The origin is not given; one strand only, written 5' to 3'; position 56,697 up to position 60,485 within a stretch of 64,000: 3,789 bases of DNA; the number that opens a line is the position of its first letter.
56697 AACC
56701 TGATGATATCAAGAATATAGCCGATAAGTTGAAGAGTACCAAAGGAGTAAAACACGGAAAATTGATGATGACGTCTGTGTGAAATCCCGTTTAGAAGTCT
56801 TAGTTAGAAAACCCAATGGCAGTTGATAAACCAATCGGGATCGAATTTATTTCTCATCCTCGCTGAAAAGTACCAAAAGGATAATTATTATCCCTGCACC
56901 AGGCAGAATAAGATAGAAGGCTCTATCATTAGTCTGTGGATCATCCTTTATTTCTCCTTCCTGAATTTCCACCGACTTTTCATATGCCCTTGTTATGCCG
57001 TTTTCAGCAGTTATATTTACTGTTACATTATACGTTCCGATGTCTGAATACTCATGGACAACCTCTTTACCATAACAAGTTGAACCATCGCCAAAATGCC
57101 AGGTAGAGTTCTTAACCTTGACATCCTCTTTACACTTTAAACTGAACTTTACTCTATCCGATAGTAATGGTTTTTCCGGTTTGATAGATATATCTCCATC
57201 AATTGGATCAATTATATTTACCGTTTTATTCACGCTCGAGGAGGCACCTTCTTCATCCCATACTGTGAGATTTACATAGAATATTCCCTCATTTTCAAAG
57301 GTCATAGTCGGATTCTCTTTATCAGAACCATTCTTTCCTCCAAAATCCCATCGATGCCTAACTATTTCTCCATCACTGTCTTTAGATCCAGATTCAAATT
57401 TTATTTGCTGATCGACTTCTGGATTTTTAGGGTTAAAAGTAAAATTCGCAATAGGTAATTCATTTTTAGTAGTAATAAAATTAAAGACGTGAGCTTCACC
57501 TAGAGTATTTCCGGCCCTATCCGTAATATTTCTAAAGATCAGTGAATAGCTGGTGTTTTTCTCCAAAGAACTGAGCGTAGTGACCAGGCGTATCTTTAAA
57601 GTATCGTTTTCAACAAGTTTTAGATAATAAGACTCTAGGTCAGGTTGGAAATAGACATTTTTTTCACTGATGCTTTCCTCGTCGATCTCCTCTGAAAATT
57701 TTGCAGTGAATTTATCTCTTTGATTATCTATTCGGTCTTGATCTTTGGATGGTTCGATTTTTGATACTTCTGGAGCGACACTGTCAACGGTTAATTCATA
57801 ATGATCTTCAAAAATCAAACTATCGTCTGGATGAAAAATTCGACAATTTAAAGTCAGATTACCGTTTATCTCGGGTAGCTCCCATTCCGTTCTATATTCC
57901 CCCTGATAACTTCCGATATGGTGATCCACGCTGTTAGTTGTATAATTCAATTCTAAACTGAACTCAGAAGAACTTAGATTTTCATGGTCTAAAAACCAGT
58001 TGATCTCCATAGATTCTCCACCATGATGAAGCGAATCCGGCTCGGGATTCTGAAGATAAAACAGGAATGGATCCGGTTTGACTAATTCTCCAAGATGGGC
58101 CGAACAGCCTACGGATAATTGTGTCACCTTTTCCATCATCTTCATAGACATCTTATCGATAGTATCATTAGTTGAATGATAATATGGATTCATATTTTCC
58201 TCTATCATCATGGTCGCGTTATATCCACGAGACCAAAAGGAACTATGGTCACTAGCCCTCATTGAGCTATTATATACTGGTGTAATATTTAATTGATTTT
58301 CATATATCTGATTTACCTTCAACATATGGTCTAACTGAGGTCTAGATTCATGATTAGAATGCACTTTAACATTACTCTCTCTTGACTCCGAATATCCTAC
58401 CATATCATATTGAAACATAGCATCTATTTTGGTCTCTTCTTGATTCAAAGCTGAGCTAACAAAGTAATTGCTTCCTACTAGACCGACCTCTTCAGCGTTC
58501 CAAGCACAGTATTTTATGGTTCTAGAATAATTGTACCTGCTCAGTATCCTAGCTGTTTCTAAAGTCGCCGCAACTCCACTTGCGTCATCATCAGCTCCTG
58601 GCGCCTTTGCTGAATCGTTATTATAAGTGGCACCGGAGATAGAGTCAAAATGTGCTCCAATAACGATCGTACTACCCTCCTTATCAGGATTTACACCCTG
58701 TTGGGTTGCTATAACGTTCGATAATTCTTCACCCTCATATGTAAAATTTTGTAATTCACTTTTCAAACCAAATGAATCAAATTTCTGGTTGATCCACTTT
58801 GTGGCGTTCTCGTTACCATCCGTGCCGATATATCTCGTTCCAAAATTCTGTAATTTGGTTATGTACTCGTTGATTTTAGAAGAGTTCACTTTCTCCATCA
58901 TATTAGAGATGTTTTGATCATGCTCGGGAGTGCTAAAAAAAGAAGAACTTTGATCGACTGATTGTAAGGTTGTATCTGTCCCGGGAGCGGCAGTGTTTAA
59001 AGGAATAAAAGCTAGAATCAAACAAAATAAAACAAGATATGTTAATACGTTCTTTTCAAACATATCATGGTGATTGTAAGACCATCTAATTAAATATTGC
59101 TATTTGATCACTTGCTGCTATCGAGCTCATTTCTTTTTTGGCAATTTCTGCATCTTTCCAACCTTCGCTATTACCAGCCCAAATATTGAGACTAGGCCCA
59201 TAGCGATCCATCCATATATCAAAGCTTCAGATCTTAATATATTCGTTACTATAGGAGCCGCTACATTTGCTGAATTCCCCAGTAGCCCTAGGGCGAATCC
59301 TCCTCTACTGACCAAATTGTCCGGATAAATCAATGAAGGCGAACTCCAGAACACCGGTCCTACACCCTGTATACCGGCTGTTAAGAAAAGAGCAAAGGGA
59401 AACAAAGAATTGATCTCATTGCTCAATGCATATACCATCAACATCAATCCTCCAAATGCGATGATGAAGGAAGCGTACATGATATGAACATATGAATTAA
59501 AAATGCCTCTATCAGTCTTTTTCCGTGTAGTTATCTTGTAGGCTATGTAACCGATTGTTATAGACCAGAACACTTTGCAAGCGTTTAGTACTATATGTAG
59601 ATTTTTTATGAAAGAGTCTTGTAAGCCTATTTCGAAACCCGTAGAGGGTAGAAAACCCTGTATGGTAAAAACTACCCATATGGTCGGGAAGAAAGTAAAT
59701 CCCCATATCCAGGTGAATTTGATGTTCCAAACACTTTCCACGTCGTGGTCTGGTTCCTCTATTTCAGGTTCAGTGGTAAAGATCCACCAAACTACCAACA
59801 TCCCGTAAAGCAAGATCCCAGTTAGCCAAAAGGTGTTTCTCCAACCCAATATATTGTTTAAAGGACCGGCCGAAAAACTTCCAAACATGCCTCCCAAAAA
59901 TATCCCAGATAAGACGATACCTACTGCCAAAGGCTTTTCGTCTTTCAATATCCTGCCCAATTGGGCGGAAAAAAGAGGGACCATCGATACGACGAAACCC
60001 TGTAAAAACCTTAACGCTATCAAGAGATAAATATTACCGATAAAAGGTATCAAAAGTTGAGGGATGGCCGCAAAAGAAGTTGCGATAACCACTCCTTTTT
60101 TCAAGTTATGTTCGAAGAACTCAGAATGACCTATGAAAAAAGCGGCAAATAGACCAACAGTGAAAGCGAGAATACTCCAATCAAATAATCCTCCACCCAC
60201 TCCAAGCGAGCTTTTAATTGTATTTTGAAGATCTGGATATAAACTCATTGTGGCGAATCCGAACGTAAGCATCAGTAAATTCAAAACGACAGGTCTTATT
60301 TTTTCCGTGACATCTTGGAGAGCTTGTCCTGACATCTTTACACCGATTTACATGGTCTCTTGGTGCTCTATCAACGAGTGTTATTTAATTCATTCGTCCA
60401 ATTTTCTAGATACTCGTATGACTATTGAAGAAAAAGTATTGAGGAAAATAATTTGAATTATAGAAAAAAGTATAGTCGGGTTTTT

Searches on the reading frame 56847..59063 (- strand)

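Call 56: search_protein_families(library=pfam, proteins=[window:56847-59063:-], max_evalue=0.001)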
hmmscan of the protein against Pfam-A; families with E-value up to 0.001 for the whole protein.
window:56847-59063:- (738 aa): 6 families
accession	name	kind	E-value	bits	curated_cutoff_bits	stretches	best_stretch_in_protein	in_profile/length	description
PF04389.22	Peptidase_M28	-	4.2e-37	128.2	21.3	1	116-316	1-188/193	Peptidase family M28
PF18911.6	PKD_4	-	9.3e-28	96.6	27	2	534-616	1-82/85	PKD domain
PF00801.26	PKD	-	4.3e-17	62.3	23.5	2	550-610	13-74/80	PKD domain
PF13205.12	Big_5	-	1.1e-10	42.6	23.6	1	427-531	1-105/105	Bacterial Ig-like domain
PF01546.33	Peptidase_M20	-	2.4e-08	34.6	24.6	1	135-307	2-193/206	Peptidase family M20/M25/M40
PF05343.19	Peptidase_M42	-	0.00066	19.3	23.2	0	158-232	133-210/292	M42 glutamyl aminopeptidase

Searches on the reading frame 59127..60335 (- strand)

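Call 63: search_protein_families(library=pfam, proteins=[window:59127-60335:-], max_evalue=0.0001)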
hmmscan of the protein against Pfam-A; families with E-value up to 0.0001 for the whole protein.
window:59127-60335:- (402 aa): 1 family
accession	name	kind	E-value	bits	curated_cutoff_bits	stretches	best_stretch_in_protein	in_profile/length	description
PF07690.21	MFS_1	-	1.5e-25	90.3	33.4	1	20-361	3-344/347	Major Facilitator Superfamily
